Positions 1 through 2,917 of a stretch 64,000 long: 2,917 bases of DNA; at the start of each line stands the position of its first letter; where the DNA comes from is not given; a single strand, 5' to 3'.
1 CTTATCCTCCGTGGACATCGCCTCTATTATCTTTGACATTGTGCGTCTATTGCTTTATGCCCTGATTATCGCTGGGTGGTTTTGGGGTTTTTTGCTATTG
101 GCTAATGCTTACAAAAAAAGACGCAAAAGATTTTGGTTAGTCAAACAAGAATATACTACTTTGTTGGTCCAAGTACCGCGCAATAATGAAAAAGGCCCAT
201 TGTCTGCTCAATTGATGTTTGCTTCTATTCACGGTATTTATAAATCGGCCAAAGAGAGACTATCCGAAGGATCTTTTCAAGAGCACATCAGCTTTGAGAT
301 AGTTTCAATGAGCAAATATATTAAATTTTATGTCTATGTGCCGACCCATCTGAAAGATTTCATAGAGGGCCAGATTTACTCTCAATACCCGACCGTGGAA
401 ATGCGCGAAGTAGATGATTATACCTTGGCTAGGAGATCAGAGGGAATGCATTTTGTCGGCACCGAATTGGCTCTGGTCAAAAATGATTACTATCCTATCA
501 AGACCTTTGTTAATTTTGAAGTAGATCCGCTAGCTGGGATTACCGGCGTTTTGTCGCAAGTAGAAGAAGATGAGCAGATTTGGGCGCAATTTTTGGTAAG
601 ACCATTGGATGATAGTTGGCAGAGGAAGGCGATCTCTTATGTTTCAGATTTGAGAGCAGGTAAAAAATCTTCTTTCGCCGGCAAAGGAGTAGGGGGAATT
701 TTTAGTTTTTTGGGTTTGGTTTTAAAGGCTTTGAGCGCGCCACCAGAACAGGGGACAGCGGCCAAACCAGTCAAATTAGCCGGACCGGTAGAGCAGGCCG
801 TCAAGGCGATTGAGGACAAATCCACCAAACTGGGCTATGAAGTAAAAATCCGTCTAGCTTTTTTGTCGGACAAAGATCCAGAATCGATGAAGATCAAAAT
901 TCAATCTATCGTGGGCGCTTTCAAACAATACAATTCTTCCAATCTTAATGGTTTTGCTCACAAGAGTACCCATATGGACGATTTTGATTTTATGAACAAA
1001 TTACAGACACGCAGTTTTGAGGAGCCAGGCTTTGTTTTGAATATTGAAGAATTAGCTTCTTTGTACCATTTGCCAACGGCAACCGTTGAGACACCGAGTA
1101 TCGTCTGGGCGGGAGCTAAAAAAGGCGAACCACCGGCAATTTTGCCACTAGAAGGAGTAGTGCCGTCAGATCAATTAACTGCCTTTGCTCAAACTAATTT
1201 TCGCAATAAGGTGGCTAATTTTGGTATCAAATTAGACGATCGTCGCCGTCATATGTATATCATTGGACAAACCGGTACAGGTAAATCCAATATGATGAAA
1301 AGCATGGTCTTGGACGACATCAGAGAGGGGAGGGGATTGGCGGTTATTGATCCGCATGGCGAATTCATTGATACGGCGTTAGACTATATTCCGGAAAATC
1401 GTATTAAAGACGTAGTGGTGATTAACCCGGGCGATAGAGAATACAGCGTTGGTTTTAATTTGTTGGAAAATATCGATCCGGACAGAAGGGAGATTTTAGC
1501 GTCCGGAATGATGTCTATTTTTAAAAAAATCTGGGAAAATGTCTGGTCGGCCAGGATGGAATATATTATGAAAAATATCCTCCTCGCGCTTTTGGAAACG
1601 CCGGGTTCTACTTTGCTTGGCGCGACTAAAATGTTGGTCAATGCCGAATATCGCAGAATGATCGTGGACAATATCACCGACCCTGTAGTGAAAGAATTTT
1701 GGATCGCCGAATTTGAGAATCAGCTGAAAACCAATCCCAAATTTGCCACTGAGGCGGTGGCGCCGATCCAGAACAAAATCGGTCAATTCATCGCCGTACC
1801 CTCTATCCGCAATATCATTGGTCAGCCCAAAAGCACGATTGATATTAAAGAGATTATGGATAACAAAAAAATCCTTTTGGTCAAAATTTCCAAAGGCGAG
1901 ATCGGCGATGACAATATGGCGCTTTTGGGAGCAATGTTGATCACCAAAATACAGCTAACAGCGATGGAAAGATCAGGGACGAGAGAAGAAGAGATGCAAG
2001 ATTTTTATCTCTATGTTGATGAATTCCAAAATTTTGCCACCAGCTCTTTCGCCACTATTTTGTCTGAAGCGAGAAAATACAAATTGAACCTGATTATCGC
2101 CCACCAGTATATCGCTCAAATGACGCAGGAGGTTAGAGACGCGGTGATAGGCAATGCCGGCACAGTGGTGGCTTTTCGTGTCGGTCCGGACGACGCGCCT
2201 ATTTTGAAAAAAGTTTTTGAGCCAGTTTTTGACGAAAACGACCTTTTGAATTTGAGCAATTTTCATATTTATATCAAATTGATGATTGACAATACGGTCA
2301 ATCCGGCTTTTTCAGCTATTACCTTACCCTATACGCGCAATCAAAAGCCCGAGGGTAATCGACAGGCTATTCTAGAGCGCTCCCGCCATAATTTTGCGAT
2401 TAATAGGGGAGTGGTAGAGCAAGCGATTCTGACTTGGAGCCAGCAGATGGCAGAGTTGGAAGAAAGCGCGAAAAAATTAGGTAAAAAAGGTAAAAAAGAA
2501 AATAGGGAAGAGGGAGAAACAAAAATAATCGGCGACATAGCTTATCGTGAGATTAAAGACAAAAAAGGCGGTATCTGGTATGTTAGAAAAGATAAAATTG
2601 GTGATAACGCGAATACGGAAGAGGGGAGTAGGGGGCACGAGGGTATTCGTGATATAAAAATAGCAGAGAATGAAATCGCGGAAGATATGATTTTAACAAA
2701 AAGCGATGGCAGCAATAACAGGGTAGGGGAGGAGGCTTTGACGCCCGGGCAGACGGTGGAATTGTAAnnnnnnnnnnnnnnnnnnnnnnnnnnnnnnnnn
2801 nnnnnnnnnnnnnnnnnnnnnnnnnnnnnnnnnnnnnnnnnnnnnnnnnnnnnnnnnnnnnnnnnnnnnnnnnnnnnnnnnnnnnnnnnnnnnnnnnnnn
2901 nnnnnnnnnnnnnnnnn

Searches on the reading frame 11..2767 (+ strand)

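Call 75: search_protein_families(library=pfam, proteins=[window:11-2767:+], max_evalue=0.001)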
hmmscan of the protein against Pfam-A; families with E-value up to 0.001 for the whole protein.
window:11-2767:+ (918 aa): 3 families
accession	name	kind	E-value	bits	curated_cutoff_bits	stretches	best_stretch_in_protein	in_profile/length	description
PF10412.15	TrwB_AAD_bind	-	2.4e-13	50.2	20.5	1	401-724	4-310/387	Type IV secretion-system coupling protein DNA-binding domain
PF01935.23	DUF87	-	8.1e-10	39.6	23.2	1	412-487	23-84/220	Helicase HerA, central domain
PF12696.13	TraG-D_C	-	2.4e-06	27.9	22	1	666-729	3-69/126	TraM recognition site of TraD and TraG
